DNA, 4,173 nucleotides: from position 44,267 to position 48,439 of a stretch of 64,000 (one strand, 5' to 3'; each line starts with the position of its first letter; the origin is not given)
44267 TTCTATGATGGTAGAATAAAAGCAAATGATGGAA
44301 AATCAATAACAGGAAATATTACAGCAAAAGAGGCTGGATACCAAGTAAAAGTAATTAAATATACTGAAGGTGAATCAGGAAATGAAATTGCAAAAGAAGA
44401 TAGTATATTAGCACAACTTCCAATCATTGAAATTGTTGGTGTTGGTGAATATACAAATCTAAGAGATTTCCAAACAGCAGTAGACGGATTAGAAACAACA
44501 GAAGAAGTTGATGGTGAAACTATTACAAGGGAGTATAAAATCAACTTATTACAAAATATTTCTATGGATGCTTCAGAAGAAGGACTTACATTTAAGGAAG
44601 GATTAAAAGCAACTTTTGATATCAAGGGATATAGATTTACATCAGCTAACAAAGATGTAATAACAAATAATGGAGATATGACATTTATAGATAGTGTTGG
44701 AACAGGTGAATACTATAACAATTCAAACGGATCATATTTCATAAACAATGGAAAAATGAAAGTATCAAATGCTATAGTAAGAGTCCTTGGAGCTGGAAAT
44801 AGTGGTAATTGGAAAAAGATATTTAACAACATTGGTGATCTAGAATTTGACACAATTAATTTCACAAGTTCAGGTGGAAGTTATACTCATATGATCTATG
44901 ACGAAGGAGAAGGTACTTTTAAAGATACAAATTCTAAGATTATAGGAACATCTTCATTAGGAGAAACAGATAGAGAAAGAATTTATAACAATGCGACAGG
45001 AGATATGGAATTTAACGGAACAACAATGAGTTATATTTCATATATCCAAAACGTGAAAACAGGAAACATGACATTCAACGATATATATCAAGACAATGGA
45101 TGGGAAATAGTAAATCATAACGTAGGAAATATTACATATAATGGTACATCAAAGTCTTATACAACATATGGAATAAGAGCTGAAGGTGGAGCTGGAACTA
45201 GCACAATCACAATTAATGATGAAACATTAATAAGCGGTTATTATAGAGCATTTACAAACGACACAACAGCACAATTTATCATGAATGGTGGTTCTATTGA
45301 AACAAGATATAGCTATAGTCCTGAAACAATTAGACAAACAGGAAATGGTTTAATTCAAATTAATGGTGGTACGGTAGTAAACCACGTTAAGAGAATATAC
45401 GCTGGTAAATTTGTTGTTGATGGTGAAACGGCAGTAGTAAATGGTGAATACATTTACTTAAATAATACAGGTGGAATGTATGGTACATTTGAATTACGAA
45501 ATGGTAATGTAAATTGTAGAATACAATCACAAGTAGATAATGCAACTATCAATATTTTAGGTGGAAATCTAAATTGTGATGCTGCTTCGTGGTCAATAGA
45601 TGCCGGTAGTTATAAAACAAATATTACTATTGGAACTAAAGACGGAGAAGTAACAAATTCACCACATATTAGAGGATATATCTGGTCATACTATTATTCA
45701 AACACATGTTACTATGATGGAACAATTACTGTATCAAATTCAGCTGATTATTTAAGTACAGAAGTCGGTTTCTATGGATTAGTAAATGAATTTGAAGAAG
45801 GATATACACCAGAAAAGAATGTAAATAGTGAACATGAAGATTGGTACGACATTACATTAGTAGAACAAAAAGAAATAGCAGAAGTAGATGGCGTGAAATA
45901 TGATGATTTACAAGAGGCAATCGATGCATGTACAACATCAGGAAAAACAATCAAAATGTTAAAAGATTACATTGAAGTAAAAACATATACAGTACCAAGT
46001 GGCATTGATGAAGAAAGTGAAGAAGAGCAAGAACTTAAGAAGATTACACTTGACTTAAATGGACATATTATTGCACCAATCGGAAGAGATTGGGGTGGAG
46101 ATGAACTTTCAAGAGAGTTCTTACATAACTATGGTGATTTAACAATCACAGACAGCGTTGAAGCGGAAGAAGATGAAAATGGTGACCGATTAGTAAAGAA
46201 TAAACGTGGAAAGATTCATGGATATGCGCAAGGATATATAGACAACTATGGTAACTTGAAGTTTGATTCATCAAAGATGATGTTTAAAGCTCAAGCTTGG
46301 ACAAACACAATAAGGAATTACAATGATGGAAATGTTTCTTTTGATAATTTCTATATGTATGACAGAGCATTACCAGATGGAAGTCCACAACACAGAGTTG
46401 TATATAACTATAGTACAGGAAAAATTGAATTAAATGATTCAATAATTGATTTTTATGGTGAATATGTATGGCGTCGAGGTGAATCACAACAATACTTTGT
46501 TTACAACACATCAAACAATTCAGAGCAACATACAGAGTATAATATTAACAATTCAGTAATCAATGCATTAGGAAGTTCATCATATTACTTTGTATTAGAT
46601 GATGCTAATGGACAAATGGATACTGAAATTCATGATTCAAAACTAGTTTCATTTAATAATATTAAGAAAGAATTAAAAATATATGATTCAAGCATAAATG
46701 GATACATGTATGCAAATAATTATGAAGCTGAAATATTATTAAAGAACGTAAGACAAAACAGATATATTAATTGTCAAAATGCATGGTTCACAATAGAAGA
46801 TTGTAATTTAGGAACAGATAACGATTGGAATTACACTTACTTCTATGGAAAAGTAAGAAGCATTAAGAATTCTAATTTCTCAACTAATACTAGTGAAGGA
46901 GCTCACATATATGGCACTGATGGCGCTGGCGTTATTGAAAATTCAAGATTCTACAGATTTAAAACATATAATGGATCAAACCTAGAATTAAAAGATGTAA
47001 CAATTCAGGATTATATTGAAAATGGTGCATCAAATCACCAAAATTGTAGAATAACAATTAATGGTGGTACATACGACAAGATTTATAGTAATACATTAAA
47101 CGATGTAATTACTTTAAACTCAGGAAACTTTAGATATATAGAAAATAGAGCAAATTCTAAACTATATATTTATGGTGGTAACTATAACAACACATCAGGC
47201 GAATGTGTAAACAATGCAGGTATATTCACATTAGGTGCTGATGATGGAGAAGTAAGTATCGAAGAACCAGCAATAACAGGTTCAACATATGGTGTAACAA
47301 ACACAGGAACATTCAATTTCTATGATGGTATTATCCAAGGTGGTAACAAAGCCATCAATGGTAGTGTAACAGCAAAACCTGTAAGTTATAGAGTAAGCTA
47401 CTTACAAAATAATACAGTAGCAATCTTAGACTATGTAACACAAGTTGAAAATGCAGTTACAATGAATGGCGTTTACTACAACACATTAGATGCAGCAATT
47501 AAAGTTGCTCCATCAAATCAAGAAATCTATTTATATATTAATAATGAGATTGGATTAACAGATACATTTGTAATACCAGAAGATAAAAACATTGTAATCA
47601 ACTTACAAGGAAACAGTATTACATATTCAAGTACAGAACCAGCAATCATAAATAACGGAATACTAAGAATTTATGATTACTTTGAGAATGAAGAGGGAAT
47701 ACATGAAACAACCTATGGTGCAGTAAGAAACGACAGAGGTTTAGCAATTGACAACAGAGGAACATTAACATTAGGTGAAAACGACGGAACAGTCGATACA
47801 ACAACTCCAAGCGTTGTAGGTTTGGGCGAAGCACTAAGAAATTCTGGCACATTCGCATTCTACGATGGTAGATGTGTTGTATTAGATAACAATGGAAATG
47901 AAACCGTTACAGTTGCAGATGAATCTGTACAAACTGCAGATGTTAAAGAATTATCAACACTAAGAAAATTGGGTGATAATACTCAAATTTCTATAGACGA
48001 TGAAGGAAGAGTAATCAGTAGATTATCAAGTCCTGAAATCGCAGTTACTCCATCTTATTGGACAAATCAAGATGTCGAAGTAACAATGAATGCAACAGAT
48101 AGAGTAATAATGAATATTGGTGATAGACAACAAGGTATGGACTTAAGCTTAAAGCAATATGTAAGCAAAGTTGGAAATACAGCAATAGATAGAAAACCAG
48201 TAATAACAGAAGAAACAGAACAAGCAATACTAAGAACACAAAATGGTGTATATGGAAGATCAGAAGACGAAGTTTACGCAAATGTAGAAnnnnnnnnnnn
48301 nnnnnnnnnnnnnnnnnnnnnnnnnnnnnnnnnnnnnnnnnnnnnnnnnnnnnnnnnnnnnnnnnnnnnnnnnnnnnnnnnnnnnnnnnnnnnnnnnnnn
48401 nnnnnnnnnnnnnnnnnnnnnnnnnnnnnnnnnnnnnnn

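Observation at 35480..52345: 5621-aa protein combines three LamG lectin-like domains, two long beta-helix-like repeat regions and about 15 MucBP units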

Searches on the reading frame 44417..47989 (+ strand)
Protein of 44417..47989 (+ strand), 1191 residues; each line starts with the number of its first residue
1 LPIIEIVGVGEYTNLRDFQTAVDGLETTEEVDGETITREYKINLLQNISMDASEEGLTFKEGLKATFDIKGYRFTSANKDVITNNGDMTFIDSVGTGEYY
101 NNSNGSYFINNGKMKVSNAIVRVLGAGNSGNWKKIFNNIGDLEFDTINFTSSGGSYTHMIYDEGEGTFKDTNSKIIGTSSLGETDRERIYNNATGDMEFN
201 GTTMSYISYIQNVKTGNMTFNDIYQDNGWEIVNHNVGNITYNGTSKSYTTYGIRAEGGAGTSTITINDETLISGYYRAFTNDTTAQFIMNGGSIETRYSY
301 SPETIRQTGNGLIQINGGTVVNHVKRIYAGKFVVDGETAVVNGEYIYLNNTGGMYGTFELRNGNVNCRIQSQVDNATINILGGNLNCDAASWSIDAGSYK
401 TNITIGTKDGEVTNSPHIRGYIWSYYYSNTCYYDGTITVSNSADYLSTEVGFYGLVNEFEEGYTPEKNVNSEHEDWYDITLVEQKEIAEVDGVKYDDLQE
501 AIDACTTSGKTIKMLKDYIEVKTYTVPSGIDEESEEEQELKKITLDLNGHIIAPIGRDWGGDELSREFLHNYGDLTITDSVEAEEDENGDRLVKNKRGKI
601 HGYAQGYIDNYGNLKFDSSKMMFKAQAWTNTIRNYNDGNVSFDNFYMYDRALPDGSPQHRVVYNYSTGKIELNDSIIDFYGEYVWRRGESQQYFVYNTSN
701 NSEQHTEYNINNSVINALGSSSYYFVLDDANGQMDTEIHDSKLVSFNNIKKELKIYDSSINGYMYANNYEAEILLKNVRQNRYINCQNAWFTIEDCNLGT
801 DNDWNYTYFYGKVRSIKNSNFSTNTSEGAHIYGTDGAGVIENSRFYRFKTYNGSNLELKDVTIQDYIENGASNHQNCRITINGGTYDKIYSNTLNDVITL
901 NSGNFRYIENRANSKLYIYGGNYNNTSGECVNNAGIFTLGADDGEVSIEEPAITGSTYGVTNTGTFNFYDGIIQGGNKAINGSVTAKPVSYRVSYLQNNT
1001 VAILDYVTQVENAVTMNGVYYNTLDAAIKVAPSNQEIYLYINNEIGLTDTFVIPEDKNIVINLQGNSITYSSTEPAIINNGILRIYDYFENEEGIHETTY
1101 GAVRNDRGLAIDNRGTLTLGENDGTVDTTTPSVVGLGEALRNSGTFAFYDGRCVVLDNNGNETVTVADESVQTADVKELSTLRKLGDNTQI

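Call 61: search_solved_structures(query=A3, max_evalue=1)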
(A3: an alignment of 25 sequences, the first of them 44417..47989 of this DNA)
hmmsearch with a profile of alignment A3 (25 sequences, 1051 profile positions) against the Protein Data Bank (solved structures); distinct sequences matched with E-value up to 1: 0.

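Call 75: predict_structure(alignment_id=A3)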
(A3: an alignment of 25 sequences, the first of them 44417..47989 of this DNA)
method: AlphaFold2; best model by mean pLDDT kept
length: 1191 residues; sequences in the alignment: 25
mean_pLDDT: 69.8   pTM: 0.50
mean pLDDT of the five models: 69.8, 69.3, 68.8, 68.2, 66.1
residues with pLDDT >= 90: 161; 70-90: 523; 50-70: 296; < 50: 211
segments of 3 or more residues with pLDDT < 50: 1-11, 443-449, 533-538, 557-565, 587-604, 683-687, 720-786, 801-815, 817-835, 891-903, 1008-1010, 1164-1191
pLDDT, mean of each block of 10 residues (from residue 1): 41 69 81 80 74 73 80 66 80 65 64 76 56 66 73 60 72 61 60 77 69 77 68 75 63 65 79 60 78 72 66 87 73 89 79 76 91 87 83 79 92 90 72 90 48 76 80 78 84 89 85 82 67 51 86 58 59 87 54 37 59 81 62 81 78 60 79 80 49 67 70 69 31 35 29 25 27 33 50 73 36 43 32 57 70 72 64 75 69 34 64 89 87 93 86 93 94 94 86 87 73 77 85 89 83 92 87 90 84 55 86 91 63 83 82 65 42 31 31 31
secondary structure, 60 per line:
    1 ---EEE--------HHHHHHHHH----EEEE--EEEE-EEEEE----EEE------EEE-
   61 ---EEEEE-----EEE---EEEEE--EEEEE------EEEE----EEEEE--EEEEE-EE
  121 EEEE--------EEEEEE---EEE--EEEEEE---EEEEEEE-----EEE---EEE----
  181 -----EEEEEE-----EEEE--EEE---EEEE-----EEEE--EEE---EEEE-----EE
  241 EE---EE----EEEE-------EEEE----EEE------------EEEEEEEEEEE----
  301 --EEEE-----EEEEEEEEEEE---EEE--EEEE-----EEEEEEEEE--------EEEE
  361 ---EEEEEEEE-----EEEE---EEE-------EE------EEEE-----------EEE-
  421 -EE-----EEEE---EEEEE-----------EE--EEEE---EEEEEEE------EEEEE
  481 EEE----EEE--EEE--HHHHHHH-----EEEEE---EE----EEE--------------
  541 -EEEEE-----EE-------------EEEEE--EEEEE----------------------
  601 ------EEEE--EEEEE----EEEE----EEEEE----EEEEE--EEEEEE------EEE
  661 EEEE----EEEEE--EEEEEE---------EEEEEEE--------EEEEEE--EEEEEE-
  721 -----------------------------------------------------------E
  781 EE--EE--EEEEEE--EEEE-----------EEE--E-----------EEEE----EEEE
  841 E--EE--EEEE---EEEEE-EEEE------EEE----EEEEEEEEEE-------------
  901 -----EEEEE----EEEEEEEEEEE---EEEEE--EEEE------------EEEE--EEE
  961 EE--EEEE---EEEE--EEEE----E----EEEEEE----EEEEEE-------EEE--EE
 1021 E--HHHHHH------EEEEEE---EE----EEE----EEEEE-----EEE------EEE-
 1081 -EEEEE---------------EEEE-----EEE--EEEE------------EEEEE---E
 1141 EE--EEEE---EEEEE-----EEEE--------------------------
elements in order (helices of 4 or more, strands of 3 or more residues): E4-6 H15-23 E28-31 E34-37 E39-43 E48-50 E57-59 E64-68 E74-76 E80-84 E87-91 E98-101 E106-110 E113-117 E119-124 E133-138 E142-144 E147-152 E156-162 E168-170 E174-176 E186-191 E197-200 E203-205 E209-212 E218-221 E224-226 E230-233 E239-242 E252-255 E263-266 E271-273 E286-296 E303-306 E312-322 E326-328 E331-334 E340-348 E357-360 E364-371 E377-380 E384-386 E402-405 E417-419 E429-432 E436-440 E456-459 E463-469 E476-483 E488-490 E493-495 H498-504 E510-514 E524-526 E542-546 E567-571 E574-578 E607-610 E613-617 E622-625 E630-634 E639-643 E646-651 E658-664 E669-673 E676-681 E691-697 E706-711 E714-719 E780-782 E789-794 E797-800 E812-814 E829-832 E837-841 E848-851 E855-859 E861-864 E871-873 E878-887 E906-910 E915-925 E929-933 E936-939 E952-955 E958-962 E965-968 E972-975 E978-981 E991-996 E1001-1006 E1014-1016 E1019-1021 H1024-1029 E1036-1041 E1051-1053 E1058-1062 E1068-1070 E1077-1079 E1082-1086 E1102-1105 E1111-1113 E1116-1119 E1132-1136 E1140-1142 E1145-1148 E1152-1156 E1162-1165

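Call 77: fold_search(model_id=the predicted structure, library=pdb)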
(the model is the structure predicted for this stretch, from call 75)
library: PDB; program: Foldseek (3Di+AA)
matches with E <= 10: 110; with E <= 0.001: 0
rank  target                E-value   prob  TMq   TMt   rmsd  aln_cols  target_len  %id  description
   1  5gkd_A                2.2e-02  0.44  0.12  0.18  32.4      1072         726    9  Structure of PL6 family alginate lyase AlyGC (released 2017-02-08)
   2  7o77                  2.4e-02  0.30  0.12  0.17  31.9      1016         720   10  Structure of the PL6 family alginate lyase Patl3640 from Pseudoalteromonas atlantica T6c (released 2021-07-28)
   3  8jhh_B                6.9e-02  0.11  0.07  0.11  33.4       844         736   10  Glycoside hydrolase family 55 endo-beta-1,3-glucanase from Microdochium nivale (released 2024-04-03)
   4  3syj                  9.0e-02  0.25  0.10  0.13  20.1       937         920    9  Crystal structure of the Haemophilus influenzae Hap adhesin (released 2011-08-24)
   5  7dmk_B                1.1e-01  0.20  0.12  0.18  28.8      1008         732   11  PL6 alginate lyase BcAlyPL6 (released 2021-10-06)
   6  7o9q_A                1.5e-01  0.13  0.08  0.20  15.7       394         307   13  Crystal structure of the Awp1 (adhesin-like wall protein 1) A-domain from Candida glabrata (released 2021-12-15)
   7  4kh3                  1.6e-01  0.15  0.10  0.19  18.7       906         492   10  Structure of a bacterial self-associating protein (released 2014-01-15)
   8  7o9q_B                1.7e-01  0.12  0.07  0.19  18.4       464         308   12  Crystal structure of the Awp1 (adhesin-like wall protein 1) A-domain from Candida glabrata (released 2021-12-15)
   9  7ko9                  1.8e-01  0.20  0.13  0.21  19.1       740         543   10  Crystal structure of antigen 43 from uropathogenic Escherichia coli UTI89 (released 2022-03-09)
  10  7dmk_D                2.1e-01  0.13  0.12  0.18  37.1      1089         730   10  PL6 alginate lyase BcAlyPL6 (released 2021-10-06)
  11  9euv                  2.3e-01  0.08  0.09  0.05  18.4       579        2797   10  Lymphostatin, conformation 1 (composite structure) (released 2025-04-09)
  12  7o7t                  2.9e-01  0.15  0.13  0.20  32.6      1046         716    8  Structure of the PL6 family alginate lyase Patl3640 from Pseudoalteromonas atlantica T6c in complex with 4-deoxy-L-eryth (released 2021-07-28)
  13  8bwk_C                3.5e-01  0.15  0.14  0.21  33.3      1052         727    9  Metagenomic derived PL6 alginate lyase (released 2023-12-20)
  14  4pew_A                3.5e-01  0.11  0.11  0.18  21.1       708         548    9  Structure of sacteLam55A from Streptomyces sp. SirexAA-E (released 2015-03-18)
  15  3eqn_A                3.5e-01  0.05  0.08  0.11  28.5       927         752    8  Crystal structure of beta-1,3-glucanase from Phanerochaete chrysosporium (Lam55A) (released 2009-02-03)
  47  5ny0                  3.0e+00  0.12  0.14  0.33  10.9       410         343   11  L. reuters 100-23 SRRP (released 2018-03-21)
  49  5nxk_A                3.1e+00  0.08  0.10  0.26  12.6       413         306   12  L. reuteri 53608 SRRP (released 2018-03-21)
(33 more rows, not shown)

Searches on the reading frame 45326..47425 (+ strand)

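Call 8: search_protein_families(library=pfam, proteins=[window:45326-47425:+], max_evalue=1)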
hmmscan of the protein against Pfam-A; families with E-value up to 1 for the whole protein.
window:45326-47425:+ (700 aa): 1 family
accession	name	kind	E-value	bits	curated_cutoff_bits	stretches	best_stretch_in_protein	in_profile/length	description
PF12636.12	DUF3781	-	0.36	11.2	27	0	552-605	20-69/72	Protein of unknown function (DUF3781)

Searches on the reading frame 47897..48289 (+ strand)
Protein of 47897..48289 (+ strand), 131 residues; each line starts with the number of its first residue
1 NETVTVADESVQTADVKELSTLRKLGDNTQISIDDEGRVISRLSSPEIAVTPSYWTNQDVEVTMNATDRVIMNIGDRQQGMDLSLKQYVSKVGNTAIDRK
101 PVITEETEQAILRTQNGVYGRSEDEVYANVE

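Call 40: search_protein_families(library=pfam, proteins=[window:47897-48289:+], max_evalue=10)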
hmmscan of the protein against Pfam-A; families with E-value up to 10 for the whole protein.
window:47897-48289:+ (131 aa): 1 family
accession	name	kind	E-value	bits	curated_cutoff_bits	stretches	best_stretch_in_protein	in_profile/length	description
PF23254.1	KH_PARP14_8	-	0.094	13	27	1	4-34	4-34/66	PARP14-like, eighth type I KH domain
